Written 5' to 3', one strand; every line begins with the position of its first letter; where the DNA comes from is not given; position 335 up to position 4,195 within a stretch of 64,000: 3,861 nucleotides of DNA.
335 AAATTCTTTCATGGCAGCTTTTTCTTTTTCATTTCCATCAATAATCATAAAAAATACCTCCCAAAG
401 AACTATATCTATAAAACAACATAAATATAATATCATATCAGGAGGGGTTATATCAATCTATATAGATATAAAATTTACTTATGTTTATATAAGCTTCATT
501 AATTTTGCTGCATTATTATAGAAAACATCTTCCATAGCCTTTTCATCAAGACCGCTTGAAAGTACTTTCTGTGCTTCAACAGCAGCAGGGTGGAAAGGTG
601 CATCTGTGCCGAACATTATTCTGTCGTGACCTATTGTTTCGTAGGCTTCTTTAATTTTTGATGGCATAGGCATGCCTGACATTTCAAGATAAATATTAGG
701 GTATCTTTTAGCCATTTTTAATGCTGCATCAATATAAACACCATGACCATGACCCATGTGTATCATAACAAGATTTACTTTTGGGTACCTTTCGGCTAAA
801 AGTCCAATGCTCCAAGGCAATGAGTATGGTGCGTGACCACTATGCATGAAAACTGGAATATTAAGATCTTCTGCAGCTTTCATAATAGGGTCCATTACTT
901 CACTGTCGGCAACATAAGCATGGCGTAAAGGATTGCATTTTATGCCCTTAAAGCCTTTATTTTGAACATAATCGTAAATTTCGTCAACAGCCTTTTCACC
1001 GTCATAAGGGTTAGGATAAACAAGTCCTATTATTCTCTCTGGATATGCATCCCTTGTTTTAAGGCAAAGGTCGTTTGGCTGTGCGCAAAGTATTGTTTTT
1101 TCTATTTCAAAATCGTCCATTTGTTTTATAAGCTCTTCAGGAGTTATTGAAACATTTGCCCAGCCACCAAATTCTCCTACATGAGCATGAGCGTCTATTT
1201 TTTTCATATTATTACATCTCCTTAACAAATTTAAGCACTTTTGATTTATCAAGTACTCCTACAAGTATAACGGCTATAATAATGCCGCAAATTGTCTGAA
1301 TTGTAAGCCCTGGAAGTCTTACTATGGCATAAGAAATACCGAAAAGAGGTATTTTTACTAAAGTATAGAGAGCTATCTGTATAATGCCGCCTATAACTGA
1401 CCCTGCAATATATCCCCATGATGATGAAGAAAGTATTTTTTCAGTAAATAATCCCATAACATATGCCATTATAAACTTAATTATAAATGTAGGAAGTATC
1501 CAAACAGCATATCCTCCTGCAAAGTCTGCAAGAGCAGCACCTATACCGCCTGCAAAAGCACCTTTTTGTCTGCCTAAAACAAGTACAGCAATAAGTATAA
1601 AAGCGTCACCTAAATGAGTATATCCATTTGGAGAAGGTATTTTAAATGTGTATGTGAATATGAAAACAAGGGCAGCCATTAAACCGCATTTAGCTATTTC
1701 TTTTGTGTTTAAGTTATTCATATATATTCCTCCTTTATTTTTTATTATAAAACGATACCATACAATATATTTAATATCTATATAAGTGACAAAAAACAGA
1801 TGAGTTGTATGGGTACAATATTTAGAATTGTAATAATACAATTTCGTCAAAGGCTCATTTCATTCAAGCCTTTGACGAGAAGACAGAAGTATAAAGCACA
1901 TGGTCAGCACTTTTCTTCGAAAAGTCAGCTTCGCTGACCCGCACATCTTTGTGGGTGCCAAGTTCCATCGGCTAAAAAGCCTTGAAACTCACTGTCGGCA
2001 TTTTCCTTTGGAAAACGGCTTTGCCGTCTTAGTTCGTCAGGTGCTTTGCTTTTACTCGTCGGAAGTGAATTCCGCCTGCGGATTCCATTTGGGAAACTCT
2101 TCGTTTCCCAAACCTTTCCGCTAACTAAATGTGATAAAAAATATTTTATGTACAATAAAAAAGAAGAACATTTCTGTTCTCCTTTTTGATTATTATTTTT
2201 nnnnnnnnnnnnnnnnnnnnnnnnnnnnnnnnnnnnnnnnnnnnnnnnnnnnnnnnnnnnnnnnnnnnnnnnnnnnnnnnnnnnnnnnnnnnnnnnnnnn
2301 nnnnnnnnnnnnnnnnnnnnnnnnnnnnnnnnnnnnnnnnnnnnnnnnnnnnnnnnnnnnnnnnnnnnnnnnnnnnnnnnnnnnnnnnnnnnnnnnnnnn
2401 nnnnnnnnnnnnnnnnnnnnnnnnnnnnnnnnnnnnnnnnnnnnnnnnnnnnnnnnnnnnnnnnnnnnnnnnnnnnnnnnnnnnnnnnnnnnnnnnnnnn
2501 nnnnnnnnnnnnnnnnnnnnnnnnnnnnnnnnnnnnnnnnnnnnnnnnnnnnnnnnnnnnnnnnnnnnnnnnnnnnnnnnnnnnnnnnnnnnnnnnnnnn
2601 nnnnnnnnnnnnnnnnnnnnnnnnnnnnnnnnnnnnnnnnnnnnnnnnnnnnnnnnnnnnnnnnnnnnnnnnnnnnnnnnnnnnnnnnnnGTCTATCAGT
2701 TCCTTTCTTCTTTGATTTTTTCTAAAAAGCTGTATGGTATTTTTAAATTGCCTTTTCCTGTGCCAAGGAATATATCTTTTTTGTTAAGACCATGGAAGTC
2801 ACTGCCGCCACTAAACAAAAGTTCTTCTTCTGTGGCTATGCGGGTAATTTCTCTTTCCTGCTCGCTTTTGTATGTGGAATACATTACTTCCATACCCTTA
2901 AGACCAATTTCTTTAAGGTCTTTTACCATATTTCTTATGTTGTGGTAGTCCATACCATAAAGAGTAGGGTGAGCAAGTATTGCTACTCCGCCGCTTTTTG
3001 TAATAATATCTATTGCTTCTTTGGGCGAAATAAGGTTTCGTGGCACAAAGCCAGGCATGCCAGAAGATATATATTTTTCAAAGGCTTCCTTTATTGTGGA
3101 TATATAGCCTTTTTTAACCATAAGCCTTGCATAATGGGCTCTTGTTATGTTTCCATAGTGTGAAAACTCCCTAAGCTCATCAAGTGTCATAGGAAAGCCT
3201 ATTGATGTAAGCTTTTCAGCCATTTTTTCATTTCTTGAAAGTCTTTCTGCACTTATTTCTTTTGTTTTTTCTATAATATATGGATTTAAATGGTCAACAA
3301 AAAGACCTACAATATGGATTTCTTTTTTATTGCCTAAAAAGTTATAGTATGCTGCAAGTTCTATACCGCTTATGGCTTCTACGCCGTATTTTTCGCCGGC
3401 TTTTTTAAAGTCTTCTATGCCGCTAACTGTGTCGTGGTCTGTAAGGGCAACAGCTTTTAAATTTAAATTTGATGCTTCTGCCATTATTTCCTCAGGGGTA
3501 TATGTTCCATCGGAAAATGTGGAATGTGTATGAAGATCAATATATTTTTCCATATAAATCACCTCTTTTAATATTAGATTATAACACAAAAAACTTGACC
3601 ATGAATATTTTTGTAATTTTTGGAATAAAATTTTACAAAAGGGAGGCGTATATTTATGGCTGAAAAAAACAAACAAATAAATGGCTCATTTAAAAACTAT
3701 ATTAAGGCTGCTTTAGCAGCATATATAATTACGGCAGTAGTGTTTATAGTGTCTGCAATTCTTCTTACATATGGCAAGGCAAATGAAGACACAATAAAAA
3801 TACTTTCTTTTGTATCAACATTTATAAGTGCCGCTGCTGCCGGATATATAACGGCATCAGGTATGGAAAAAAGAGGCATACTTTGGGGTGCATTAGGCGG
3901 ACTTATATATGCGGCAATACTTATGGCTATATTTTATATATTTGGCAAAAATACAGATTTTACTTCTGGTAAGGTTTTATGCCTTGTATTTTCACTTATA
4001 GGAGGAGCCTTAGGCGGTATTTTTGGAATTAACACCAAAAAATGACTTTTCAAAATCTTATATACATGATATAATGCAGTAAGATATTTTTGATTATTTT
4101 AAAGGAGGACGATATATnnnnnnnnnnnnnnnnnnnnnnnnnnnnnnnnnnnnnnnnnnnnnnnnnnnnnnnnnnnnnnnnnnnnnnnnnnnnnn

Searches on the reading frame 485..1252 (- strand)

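Call 87: search_protein_families(library=pfam, proteins=[window:485-1252:-], max_evalue=0.00001)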
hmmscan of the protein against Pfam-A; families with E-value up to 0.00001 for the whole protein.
window:485-1252:- (255 aa): 2 families
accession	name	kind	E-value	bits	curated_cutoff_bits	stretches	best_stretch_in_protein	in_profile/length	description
PF04909.20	Amidohydro_2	-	1.1e-37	130.8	26.4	1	51-252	57-287/289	Amidohydrolase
PF01026.27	TatD_DNase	-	6.6e-08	32.7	27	1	19-224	1-210/253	TatD related DNase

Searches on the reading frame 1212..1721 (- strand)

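Call 87: search_protein_families(library=pfam, proteins=[window:1212-1721:-], max_evalue=0.00001)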
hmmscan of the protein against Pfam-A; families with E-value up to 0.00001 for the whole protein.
window:1212-1721:- (169 aa): 2 families
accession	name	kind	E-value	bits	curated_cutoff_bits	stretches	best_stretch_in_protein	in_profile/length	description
PF07155.17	ECF-ribofla_trS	-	3.4e-32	112.2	26.7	1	3-158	1-171/172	ECF-type riboflavin transporter, S component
PF12822.12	ECF_trnsprt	-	2e-07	31.6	30.7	1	7-156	1-167/169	ECF transporter, substrate-specific component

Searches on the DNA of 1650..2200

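Call 36: search_rna_families(source=window, start=1650, end=2200, threshold=evalue, max_evalue=1, show_alignments=2)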
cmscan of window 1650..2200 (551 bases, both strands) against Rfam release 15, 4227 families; matches with E-value up to 1: 3.
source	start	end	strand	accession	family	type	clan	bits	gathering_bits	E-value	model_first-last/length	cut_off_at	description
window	2145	2200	-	RF02037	IMES-4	Gene;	-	22.5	48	0.26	13-80/80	5'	IMES-4 RNA motif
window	2157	2188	-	RF00143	mir-6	Gene; miRNA;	CL00083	20.5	58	0.48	1-74/74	no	mir-6 microRNA precursor family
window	1838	1882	-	RF00047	mir-2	Gene; miRNA;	-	18.7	45.5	0.68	1-72/72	no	mir-2 microRNA precursor family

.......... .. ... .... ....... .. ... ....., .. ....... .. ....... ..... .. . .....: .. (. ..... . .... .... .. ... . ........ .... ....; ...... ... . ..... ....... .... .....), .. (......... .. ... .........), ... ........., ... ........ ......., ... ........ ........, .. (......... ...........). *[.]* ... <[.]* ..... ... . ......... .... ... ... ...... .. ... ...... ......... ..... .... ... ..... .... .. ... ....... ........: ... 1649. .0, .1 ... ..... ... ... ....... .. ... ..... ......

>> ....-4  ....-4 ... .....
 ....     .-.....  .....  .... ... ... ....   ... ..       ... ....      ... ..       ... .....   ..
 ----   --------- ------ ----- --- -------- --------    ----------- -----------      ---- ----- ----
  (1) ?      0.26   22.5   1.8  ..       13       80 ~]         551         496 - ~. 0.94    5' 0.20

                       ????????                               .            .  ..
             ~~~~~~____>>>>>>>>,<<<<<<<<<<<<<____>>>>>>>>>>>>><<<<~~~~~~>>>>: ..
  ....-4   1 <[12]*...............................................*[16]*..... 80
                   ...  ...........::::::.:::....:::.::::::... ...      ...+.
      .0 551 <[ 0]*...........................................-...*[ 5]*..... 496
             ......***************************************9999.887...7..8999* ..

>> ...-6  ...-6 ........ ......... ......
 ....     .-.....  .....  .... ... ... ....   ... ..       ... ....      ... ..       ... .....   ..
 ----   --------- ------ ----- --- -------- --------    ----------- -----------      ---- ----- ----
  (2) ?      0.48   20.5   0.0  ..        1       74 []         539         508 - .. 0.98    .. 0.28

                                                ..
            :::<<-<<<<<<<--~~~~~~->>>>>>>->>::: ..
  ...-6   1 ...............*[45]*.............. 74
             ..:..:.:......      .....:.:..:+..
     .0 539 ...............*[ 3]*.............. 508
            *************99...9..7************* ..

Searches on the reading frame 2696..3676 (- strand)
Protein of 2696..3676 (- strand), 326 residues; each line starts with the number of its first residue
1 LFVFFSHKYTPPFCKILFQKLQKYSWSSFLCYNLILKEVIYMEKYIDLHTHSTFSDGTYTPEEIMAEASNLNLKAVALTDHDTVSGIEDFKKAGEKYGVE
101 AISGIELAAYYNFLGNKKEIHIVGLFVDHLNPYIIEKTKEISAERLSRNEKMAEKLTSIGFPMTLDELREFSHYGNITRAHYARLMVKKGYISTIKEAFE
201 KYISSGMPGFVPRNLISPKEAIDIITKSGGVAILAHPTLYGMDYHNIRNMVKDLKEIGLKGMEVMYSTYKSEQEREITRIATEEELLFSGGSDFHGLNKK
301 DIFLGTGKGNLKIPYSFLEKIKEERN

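Call 87: search_protein_families(library=pfam, proteins=[window:2696-3676:-], max_evalue=0.00001)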
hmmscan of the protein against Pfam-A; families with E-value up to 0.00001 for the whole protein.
window:2696-3676:- (326 aa): 1 family
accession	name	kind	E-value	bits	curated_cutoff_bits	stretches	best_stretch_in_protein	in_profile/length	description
PF02811.25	PHP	-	3.7e-15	57.1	26.4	1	47-115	1-67/164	PHP domain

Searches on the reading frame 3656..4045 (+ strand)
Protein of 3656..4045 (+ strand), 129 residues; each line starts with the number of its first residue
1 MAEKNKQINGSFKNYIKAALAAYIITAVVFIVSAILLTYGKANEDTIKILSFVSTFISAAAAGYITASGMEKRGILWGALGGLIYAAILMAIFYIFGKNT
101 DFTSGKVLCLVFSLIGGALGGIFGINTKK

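Call 87: search_protein_families(library=pfam, proteins=[window:3656-4045:+], max_evalue=0.00001)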
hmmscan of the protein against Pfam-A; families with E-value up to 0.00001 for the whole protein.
window:3656-4045:+ (129 aa): 1 family
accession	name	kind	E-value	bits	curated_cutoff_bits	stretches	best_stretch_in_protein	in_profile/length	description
PF12670.12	DUF3792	-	7.3e-22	78.1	31.3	1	12-124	2-115/115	Protein of unknown function (DUF3792)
